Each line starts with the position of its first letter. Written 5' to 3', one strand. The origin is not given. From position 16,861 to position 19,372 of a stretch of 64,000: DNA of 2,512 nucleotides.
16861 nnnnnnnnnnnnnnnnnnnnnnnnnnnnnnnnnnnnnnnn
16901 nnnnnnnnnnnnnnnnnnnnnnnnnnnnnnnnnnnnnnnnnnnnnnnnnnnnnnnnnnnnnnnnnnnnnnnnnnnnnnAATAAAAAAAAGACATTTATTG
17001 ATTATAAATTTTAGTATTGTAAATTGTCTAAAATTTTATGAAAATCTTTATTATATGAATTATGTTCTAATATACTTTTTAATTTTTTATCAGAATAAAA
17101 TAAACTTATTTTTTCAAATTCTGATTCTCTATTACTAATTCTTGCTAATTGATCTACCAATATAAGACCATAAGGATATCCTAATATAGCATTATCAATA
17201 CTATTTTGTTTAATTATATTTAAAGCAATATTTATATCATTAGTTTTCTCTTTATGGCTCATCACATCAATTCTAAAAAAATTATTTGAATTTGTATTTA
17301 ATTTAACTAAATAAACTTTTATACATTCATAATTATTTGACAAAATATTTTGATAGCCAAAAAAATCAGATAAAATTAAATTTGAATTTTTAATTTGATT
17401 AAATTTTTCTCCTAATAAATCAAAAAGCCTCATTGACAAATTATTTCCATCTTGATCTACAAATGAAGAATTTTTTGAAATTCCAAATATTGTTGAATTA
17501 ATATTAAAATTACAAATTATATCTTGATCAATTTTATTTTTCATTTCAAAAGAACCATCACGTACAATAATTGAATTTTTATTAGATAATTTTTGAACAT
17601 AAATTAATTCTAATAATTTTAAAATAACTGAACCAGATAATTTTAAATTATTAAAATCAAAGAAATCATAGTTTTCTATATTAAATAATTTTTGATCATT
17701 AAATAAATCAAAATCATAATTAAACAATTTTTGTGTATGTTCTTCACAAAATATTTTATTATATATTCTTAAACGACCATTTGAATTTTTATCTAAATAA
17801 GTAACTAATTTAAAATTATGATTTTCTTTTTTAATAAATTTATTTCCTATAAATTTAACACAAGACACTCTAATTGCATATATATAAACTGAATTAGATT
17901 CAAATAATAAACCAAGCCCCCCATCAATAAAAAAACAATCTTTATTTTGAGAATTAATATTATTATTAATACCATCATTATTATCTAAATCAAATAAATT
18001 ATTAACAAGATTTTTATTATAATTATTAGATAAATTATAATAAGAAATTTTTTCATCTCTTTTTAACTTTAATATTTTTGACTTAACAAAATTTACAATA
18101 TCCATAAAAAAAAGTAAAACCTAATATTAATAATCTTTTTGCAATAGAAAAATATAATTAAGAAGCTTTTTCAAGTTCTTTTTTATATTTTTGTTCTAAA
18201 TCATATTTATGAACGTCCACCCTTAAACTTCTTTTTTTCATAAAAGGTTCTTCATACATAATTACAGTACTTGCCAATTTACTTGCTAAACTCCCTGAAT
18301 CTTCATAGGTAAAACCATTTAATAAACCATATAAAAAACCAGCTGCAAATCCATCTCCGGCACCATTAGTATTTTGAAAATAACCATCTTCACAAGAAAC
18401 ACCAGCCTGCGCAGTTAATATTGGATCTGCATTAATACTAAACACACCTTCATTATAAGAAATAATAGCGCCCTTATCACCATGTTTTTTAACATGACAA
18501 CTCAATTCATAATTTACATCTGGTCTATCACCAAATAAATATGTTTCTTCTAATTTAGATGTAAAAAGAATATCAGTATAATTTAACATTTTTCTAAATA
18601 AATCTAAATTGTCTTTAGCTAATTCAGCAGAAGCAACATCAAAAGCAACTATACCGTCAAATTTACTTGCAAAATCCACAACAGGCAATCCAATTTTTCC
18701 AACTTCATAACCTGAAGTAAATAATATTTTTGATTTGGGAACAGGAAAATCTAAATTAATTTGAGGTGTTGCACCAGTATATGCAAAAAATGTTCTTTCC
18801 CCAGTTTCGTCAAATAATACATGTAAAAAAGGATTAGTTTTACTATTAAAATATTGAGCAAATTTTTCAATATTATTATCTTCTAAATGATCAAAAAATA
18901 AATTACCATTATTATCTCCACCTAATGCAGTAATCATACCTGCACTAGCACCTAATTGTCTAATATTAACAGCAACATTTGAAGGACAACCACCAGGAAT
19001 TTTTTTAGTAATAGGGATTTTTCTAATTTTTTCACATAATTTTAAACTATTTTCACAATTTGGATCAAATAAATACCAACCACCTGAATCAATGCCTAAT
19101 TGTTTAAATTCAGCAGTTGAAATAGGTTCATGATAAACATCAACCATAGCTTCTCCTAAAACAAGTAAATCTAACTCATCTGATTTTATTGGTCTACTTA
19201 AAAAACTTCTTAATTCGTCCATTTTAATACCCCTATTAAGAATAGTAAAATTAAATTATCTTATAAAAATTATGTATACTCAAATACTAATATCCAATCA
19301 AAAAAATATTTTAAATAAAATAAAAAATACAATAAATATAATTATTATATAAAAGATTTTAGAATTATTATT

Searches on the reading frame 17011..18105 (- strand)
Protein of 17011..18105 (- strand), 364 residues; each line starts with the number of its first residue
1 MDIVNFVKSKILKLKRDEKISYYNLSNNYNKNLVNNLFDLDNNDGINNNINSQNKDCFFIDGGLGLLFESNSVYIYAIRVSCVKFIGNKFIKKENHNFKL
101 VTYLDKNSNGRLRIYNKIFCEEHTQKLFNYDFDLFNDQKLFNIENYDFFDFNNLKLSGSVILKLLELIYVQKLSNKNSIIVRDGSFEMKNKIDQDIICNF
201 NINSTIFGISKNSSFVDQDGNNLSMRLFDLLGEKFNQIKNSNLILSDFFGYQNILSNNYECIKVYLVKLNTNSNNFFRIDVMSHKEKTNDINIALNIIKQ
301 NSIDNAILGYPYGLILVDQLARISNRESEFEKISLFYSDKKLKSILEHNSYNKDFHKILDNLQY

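Call 70: search_protein_families(library=pfam, proteins=[window:17011-18105:-], max_evalue=0.001)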
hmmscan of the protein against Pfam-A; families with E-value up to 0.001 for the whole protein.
window:17011-18105:- (364 aa): 1 family
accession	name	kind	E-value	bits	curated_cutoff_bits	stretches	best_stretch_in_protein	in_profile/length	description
PF09376.16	NurA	-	0.00051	20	21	0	111-323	60-254/254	NurA domain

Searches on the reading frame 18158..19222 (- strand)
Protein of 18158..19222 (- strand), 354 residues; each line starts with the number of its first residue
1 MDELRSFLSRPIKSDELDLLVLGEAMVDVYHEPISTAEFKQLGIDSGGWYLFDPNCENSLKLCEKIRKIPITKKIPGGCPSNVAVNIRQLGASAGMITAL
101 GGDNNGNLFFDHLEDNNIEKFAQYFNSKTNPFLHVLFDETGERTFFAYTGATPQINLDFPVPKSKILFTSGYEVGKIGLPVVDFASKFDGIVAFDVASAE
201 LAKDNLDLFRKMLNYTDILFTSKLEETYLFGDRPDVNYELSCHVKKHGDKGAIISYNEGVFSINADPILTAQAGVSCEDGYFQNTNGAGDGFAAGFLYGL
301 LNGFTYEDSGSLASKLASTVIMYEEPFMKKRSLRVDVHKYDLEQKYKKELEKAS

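Call 70: search_protein_families(library=pfam, proteins=[window:18158-19222:-], max_evalue=0.001)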
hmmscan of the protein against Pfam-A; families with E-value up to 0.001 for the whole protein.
window:18158-19222:- (354 aa): 1 family
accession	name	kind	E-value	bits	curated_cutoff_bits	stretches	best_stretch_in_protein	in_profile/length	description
PF00294.29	PfkB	-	1.4e-27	97.3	25.8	1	70-323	29-292/302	pfkB family carbohydrate kinase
